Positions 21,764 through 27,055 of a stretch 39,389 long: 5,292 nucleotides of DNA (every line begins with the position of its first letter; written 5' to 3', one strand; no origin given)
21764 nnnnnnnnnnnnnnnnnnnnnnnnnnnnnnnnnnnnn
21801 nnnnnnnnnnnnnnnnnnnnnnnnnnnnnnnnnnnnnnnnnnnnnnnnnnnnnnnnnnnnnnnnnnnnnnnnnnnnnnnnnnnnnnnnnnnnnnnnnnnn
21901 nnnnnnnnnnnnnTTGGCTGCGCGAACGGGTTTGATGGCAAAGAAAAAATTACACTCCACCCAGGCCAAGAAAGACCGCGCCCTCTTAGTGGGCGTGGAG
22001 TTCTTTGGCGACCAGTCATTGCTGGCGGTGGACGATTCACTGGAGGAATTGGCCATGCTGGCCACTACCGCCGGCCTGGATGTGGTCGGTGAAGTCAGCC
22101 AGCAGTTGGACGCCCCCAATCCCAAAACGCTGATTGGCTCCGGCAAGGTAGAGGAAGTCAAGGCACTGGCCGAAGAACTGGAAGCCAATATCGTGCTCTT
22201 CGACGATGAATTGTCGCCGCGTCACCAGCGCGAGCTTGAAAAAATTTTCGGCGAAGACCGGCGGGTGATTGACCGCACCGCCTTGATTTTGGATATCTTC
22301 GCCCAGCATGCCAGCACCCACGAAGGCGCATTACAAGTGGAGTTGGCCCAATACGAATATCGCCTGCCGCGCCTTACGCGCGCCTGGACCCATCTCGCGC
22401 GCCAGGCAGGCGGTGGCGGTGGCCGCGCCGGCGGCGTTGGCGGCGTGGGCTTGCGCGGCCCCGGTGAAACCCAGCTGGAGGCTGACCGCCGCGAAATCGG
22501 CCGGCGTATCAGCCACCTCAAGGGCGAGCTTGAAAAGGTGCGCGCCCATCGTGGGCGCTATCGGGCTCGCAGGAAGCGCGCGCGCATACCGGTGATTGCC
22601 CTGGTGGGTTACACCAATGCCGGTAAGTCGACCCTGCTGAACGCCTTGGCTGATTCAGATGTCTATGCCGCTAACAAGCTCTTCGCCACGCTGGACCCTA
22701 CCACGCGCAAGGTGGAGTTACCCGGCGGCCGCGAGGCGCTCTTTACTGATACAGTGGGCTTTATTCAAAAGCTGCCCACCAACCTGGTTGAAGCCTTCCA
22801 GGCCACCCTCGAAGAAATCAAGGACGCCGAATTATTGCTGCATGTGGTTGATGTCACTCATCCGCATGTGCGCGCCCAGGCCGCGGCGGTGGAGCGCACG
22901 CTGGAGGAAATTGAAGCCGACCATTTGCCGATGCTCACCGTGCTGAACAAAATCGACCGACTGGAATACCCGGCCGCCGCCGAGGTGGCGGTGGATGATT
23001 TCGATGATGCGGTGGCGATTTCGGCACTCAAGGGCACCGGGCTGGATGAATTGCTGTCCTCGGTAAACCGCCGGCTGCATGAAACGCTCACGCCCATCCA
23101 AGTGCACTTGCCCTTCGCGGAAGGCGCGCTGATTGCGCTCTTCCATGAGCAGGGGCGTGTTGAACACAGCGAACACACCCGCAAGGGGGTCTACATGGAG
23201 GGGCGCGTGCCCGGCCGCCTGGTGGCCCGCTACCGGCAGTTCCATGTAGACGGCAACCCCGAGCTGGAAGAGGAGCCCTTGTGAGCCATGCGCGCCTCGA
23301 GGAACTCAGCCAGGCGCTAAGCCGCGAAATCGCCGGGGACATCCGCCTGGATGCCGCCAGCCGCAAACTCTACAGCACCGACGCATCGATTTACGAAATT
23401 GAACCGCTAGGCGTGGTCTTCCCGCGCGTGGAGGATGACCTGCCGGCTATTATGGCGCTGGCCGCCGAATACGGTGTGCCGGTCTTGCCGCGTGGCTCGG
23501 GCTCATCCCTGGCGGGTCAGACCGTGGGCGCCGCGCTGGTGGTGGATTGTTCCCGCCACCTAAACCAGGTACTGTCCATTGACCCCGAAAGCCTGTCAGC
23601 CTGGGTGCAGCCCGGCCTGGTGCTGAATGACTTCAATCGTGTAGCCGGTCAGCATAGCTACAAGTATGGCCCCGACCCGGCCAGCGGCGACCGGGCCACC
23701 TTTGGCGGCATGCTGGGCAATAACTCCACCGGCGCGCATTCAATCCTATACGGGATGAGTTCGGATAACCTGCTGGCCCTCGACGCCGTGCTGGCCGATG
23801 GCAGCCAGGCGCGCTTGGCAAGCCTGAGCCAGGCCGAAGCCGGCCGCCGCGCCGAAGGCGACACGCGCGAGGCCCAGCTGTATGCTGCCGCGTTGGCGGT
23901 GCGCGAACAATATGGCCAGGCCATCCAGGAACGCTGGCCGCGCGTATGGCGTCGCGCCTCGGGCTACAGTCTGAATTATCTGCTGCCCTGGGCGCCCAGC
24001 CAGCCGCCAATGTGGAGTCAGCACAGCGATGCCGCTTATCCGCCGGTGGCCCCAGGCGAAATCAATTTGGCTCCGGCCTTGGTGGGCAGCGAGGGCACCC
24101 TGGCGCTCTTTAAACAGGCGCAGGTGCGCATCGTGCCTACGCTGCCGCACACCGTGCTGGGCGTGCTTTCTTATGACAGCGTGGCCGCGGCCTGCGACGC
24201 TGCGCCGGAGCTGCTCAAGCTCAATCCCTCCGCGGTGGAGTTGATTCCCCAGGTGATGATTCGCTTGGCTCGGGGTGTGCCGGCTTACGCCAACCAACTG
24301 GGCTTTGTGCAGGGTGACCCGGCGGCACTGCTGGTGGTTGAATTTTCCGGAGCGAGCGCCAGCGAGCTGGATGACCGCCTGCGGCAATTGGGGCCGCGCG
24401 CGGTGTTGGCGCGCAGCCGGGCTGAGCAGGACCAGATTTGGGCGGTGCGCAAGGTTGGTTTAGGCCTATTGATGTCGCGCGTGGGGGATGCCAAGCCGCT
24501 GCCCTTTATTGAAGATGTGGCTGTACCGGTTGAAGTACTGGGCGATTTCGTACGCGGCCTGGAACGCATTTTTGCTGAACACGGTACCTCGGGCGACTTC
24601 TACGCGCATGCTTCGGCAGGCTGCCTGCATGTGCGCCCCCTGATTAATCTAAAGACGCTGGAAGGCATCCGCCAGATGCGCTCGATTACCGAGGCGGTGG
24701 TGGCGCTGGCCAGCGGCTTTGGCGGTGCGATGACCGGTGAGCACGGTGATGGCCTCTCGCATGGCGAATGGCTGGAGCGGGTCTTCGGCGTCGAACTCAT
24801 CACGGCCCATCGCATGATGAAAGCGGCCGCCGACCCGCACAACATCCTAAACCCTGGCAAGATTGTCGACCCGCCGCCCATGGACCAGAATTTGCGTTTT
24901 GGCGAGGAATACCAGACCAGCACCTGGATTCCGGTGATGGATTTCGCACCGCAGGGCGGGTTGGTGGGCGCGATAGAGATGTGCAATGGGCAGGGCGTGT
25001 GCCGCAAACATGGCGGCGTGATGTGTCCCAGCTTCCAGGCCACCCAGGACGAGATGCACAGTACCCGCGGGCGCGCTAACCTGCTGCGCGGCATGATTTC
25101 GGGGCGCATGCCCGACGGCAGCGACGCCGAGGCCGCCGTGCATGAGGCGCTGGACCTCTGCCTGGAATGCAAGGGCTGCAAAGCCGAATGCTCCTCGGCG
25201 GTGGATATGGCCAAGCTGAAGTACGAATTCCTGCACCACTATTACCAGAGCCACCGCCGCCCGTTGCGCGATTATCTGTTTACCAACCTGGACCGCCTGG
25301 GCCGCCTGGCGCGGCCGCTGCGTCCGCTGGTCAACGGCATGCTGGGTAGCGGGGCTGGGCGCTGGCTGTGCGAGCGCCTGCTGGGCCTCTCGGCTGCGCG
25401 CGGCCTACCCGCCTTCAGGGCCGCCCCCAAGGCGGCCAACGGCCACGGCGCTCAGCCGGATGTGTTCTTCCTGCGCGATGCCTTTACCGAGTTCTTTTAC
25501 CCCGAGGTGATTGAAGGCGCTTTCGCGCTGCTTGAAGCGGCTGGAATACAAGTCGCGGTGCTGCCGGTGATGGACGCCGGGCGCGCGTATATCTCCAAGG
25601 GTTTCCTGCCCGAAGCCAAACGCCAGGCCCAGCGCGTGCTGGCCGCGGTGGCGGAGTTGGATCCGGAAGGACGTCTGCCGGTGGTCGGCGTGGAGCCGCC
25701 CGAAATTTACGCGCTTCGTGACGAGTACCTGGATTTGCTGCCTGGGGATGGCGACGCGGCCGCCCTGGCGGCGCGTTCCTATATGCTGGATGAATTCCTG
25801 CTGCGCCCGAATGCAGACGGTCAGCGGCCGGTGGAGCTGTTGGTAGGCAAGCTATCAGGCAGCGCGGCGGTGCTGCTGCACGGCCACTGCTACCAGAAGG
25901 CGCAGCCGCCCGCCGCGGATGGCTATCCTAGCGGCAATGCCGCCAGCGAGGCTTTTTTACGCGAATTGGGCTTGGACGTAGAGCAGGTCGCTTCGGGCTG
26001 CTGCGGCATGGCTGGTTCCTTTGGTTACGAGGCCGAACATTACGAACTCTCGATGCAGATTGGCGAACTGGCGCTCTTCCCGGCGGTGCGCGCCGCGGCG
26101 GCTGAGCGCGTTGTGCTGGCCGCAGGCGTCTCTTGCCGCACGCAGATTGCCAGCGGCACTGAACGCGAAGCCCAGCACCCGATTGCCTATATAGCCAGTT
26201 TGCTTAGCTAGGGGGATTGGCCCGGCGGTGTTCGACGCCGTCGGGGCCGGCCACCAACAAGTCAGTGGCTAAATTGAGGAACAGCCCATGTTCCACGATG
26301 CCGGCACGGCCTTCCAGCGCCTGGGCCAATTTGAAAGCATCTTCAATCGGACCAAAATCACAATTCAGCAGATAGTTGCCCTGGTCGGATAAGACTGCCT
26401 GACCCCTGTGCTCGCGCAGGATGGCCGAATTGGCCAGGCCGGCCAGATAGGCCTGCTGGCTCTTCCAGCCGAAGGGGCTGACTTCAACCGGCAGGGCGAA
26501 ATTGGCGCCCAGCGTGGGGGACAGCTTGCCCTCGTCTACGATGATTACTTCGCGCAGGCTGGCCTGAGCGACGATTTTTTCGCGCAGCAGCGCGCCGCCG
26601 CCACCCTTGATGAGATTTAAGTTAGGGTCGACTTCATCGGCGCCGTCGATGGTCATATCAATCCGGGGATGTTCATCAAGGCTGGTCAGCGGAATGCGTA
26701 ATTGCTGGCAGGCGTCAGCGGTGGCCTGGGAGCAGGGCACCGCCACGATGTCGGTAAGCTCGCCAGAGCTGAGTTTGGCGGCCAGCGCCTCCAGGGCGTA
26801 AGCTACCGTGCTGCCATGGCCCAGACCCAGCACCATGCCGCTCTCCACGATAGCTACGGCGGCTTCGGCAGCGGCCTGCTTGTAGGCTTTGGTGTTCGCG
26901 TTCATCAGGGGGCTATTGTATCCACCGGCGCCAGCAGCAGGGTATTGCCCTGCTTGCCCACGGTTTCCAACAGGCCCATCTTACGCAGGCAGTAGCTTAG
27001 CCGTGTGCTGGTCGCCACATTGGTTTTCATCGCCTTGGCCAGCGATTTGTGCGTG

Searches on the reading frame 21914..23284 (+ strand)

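Call 23: search_protein_families(library=pfam, proteins=[window:21914-23284:+], max_evalue=0.00001)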
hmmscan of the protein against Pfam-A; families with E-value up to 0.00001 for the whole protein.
window:21914-23284:+ (456 aa): 7 families
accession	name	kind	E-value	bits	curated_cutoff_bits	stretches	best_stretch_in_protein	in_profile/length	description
PF13167.11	GTP-bdg_N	-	1.5e-31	109.3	25.4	1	41-130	2-89/89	GTP-binding GTPase N-terminal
PF16360.10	GTP-bdg_M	-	2.8e-27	95.5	29.5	1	132-220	1-79/79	GTP-binding GTPase Middle Region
PF01926.29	MMR_HSR1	-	7.7e-23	81.2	21.9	1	228-346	2-113/113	50S ribosome-binding GTPase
PF19275.4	HflX_C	-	4.4e-08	33.5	26.4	1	363-425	9-71/102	HflX C-terminal domain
PF02421.24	FeoB_N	-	3e-07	30.5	27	1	228-382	3-154/156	Ferrous iron transport protein B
PF03193.22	RsgA_GTPase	-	3.2e-07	30.8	30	0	226-283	107-168/174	RsgA GTPase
PF00350.29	Dynamin_N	-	6.6e-06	26.7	27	0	228-262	1-35/168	Dynamin family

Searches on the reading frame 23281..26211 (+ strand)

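Call 23: search_protein_families(library=pfam, proteins=[window:23281-26211:+], max_evalue=0.00001)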
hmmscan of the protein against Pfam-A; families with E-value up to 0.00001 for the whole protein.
window:23281-26211:+ (976 aa): 4 families
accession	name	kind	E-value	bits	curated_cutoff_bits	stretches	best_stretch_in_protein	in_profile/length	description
PF02913.24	FAD-oxidase_C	-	2.3e-47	162.3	21.2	1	290-528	4-248/248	FAD linked oxidases, C-terminal domain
PF01565.28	FAD_binding_4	-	8.1e-38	129.7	26.4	1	42-178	1-137/139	FAD binding domain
PF13534.11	Fer4_17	-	3.2e-06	28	22.2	1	568-641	2-60/61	4Fe-4S dicluster domain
PF13183.11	Fer4_8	-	8.6e-06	26.6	27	0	565-639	2-66/68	4Fe-4S dicluster domain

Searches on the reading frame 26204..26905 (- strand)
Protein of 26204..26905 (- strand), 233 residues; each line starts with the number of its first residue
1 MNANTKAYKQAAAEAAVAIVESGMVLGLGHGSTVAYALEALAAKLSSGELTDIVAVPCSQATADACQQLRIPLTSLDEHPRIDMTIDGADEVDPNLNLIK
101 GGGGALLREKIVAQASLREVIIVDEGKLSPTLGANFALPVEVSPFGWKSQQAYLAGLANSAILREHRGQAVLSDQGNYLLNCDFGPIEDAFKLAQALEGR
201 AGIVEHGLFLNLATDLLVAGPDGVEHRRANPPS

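Call 23: search_protein_families(library=pfam, proteins=[window:26204-26905:-], max_evalue=0.00001)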
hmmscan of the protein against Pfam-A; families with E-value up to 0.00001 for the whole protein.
window:26204-26905:- (233 aa): 1 family
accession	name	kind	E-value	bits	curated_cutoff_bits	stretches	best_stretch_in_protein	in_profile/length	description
PF06026.20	Rib_5-P_isom_A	-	8.7e-57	191.9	26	1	54-223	1-173/173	Ribose 5-phosphate isomerase A (phosphoriboisomerase A)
